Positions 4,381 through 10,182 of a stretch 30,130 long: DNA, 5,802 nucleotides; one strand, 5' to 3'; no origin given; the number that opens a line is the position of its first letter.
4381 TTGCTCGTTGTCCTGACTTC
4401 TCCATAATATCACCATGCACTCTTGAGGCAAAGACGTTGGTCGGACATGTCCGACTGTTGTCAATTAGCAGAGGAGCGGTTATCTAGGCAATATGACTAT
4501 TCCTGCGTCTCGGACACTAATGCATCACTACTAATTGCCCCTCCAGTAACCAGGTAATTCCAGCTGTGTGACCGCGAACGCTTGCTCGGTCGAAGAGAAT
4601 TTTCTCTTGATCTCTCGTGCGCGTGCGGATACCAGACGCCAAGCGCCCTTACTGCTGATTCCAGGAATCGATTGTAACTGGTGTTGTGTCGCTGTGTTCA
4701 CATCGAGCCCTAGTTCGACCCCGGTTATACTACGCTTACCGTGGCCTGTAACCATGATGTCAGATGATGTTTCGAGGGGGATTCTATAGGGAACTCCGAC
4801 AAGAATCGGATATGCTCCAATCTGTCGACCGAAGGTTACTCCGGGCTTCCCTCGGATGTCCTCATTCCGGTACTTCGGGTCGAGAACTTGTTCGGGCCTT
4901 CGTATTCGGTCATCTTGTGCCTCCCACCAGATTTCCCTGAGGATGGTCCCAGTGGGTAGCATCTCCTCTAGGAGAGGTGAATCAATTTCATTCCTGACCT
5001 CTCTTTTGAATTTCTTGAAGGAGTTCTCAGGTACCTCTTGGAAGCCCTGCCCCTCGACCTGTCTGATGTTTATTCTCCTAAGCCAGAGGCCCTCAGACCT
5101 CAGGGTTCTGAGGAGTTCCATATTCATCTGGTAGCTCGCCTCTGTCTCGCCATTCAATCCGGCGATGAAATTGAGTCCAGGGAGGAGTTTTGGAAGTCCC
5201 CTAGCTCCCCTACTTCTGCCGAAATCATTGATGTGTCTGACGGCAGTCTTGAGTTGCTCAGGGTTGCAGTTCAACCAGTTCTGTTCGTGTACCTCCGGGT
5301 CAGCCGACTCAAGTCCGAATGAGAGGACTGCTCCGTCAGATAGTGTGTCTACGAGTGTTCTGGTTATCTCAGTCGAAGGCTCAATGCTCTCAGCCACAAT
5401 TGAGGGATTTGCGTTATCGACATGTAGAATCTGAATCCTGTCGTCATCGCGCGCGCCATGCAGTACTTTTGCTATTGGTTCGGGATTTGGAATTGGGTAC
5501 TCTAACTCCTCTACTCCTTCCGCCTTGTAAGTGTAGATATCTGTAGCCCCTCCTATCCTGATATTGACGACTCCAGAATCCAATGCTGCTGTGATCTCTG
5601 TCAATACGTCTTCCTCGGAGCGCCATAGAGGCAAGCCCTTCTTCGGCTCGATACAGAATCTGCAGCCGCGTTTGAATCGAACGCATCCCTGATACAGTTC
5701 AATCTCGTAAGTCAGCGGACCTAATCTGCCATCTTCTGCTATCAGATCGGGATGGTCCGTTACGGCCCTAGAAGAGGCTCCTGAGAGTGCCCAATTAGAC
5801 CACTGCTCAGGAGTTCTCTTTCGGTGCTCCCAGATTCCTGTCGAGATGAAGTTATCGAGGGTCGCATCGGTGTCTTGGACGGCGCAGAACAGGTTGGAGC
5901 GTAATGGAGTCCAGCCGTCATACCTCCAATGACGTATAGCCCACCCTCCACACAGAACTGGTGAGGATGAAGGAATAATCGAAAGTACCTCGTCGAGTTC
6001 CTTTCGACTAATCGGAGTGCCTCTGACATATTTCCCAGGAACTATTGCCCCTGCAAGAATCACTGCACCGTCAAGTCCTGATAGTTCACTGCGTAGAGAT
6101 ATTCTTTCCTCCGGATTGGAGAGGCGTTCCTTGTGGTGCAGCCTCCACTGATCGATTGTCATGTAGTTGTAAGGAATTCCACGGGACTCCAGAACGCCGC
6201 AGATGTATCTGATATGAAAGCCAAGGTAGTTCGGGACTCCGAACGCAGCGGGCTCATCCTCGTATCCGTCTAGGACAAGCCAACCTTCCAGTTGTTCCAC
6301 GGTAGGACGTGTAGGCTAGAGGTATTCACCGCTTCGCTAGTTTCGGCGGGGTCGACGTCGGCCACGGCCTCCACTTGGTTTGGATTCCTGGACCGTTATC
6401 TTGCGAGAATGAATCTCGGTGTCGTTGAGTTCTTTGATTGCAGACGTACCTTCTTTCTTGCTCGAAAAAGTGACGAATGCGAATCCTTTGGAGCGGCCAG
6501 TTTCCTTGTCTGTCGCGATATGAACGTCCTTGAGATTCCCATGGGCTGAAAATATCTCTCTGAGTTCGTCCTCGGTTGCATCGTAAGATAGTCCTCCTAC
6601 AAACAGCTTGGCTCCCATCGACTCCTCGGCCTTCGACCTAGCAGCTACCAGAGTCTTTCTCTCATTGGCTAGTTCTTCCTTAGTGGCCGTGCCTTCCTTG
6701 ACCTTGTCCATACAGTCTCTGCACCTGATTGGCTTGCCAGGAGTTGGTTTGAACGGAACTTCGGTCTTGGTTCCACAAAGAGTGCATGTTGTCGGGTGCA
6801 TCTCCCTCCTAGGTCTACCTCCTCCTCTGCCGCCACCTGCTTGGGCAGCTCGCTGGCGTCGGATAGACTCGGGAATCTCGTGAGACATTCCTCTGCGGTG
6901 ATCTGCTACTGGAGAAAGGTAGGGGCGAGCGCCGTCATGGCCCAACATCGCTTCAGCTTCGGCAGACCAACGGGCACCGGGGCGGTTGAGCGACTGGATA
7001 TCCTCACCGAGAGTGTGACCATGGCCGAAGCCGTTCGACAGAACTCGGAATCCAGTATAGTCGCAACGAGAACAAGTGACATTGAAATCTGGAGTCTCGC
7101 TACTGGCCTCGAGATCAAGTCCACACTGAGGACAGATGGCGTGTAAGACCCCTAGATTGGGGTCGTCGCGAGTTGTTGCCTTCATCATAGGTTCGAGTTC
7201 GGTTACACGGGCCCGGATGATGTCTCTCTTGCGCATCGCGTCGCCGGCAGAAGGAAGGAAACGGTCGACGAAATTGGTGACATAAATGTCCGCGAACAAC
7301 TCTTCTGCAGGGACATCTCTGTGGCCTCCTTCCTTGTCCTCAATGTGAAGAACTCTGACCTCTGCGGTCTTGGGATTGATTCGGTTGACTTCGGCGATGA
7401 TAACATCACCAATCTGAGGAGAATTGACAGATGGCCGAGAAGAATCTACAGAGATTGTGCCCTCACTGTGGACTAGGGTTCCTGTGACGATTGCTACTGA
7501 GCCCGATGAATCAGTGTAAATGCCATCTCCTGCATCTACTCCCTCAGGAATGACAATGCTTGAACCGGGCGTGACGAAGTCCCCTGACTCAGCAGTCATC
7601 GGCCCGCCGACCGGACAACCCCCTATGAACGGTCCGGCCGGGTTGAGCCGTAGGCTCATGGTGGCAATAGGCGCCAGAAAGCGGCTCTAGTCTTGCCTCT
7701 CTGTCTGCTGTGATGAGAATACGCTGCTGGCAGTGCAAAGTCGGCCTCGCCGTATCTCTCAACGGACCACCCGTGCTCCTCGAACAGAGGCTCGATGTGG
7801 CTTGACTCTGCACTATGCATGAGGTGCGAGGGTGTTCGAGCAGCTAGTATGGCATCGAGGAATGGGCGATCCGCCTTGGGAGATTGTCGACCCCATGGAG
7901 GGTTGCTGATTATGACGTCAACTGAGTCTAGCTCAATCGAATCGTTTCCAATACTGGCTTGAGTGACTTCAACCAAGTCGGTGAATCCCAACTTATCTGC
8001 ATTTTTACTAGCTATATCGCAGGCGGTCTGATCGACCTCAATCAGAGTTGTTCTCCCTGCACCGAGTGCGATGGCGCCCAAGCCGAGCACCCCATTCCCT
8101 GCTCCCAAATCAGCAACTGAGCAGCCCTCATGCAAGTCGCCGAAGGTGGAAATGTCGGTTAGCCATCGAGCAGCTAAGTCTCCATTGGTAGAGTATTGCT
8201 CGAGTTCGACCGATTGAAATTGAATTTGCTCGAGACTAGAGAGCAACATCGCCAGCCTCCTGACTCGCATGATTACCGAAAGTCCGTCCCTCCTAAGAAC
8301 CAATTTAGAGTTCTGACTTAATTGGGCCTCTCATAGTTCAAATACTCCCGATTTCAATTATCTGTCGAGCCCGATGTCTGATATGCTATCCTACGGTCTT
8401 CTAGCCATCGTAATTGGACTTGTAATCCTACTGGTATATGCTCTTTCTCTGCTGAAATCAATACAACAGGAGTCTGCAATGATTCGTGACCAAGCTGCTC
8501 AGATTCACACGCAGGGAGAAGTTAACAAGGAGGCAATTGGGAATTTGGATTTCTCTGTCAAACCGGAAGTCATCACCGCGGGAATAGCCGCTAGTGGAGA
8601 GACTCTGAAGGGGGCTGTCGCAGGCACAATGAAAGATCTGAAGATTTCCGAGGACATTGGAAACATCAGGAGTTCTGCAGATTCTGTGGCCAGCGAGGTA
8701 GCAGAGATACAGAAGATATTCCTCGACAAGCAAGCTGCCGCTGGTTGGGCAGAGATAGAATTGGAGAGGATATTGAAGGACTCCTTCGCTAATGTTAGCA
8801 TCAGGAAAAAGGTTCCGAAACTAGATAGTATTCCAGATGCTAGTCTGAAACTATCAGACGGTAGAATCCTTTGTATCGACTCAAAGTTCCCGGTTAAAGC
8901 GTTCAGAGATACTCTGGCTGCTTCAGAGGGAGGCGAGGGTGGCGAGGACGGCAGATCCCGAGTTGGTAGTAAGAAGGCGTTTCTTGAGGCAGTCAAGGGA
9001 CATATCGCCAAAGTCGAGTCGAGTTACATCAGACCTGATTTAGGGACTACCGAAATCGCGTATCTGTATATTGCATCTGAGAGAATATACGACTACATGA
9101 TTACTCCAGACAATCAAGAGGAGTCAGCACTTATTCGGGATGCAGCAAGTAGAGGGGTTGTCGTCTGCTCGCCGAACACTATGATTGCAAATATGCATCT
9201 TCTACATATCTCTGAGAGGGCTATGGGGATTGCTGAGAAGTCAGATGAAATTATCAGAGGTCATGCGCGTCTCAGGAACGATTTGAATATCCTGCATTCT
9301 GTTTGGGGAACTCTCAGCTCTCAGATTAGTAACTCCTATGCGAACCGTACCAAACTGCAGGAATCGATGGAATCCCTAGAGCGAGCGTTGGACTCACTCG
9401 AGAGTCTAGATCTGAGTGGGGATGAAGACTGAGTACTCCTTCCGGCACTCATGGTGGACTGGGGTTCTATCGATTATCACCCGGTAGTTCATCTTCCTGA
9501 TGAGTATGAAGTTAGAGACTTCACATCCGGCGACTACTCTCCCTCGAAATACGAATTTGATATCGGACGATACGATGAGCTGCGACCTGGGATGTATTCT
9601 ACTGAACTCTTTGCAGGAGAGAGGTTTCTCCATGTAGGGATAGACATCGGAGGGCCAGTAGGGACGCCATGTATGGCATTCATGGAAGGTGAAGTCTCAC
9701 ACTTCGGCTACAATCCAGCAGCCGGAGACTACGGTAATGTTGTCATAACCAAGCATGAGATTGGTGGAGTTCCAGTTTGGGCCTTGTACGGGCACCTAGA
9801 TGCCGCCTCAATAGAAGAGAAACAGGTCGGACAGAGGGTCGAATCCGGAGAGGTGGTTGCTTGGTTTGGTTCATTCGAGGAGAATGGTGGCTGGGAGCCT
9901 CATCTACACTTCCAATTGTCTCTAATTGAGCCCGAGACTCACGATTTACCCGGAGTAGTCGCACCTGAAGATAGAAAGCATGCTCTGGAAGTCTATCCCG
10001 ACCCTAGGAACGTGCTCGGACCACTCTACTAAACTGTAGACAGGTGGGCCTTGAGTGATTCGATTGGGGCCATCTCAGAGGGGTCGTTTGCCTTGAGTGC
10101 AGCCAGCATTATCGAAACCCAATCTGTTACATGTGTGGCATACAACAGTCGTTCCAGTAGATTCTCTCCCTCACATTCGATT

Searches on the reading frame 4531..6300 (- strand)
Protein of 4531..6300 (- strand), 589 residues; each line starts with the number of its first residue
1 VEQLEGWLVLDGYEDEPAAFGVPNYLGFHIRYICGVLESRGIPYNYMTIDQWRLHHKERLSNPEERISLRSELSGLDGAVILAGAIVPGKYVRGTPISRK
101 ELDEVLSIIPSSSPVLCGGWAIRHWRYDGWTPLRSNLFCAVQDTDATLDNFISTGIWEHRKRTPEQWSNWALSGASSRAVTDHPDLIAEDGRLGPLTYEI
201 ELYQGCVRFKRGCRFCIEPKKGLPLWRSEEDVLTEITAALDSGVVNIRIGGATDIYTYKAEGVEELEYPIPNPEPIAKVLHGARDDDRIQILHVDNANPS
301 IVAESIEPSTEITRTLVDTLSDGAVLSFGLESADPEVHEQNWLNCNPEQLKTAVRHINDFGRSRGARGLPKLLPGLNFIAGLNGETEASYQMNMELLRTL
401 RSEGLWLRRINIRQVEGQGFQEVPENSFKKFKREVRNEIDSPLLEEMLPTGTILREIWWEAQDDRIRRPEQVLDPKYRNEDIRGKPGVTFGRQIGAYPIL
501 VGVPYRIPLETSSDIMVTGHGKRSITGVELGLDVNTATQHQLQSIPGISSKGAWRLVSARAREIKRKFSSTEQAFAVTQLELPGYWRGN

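Call 8: search_protein_families(library=pfam, proteins=[window:4531-6300:-], max_evalue=0.001)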
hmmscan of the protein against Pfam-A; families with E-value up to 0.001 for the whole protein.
window:4531-6300:- (589 aa): 2 families
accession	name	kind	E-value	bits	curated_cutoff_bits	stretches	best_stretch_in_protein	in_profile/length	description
PF04055.27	Radical_SAM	-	1.8e-08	35.2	29.5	1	201-392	2-161/166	Radical SAM superfamily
PF12836.13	HHH_3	-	1.5e-05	25.5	27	1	531-573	5-45/65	Helix-hairpin-helix motif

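Call 38: search_protein_families(library=ncbifam, proteins=[window:4531-6300:-], max_evalue=0.00001)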
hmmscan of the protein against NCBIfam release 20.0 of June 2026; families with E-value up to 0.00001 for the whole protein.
window:4531-6300:- (589 aa): 0 families

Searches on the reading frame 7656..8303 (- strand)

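Call 8: search_protein_families(library=pfam, proteins=[window:7656-8303:-], max_evalue=0.001)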
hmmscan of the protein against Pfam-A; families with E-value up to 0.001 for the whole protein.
window:7656-8303:- (215 aa): 6 families
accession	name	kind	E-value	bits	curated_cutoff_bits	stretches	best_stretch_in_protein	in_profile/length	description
PF05175.20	MTS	-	1e-10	42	23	1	60-141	32-112/170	Methyltransferase small domain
PF03602.21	Cons_hypoth95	-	2.8e-09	37.3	24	1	59-141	41-127/182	Conserved hypothetical protein 95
PF06325.19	PrmA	-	3.2e-09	37.1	22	1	57-134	159-233/296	Ribosomal protein L11 methyltransferase (PrmA)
PF13847.12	Methyltransf_31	-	1.8e-08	34.6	27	1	58-136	2-83/145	Methyltransferase domain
PF01170.24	UPF0020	-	1.6e-06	28.4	22.3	1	89-140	83-134/197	RMKL-like, methyltransferase domain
PF13649.12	Methyltransf_25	-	1.5e-05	26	27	1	63-134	1-71/97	Methyltransferase domain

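Call 38: search_protein_families(library=ncbifam, proteins=[window:7656-8303:-], max_evalue=0.00001)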
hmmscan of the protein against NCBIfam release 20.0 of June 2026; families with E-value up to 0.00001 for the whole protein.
window:7656-8303:- (215 aa): 6 families
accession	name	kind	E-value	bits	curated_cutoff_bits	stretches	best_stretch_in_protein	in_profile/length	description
TIGR03534.1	RF_mod_PrmC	equivalog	3.1e-11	43.2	199.1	1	59-137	88-166/253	peptide chain release factor N(5)-glutamine methyltransferase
TIGR00536.1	hemK_fam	subfamily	8.1e-09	35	115.5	1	61-138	116-193/286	HemK family protein methyltransferase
TIGR00406.1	prmA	equivalog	3e-08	33.4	183.15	1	60-134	160-232/288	50S ribosomal protein L11 methyltransferase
TIGR00095.1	TIGR00095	equivalog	1.9e-07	30.9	117.5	1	59-181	52-177/194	16S rRNA (guanine(966)-N(2))-methyltransferase RsmD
NF001790.0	PRK00517.3-3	equivalog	5e-07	29.4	269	1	58-134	121-198/262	50S ribosomal protein L11 methyltransferase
NF008823.0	PRK11873.1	subfamily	2.7e-06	27.1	263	1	53-134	71-153/272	arsenite methyltransferase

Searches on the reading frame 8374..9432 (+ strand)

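Call 8: search_protein_families(library=pfam, proteins=[window:8374-9432:+], max_evalue=0.001)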
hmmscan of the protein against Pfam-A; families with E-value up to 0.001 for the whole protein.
window:8374-9432:+ (352 aa): 1 family
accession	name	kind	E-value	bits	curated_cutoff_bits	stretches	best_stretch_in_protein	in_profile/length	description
PF02646.22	RmuC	-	2.6e-30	106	26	1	90-348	34-287/291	RmuC family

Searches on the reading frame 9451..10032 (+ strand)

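Call 8: search_protein_families(library=pfam, proteins=[window:9451-10032:+], max_evalue=0.001)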
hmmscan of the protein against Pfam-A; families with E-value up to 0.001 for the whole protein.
window:9451-10032:+ (193 aa): 1 family
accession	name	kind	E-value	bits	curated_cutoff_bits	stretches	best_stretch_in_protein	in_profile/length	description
PF01551.29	Peptidase_M23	-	5.9e-17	62.1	28.7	1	61-156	3-87/96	Peptidase family M23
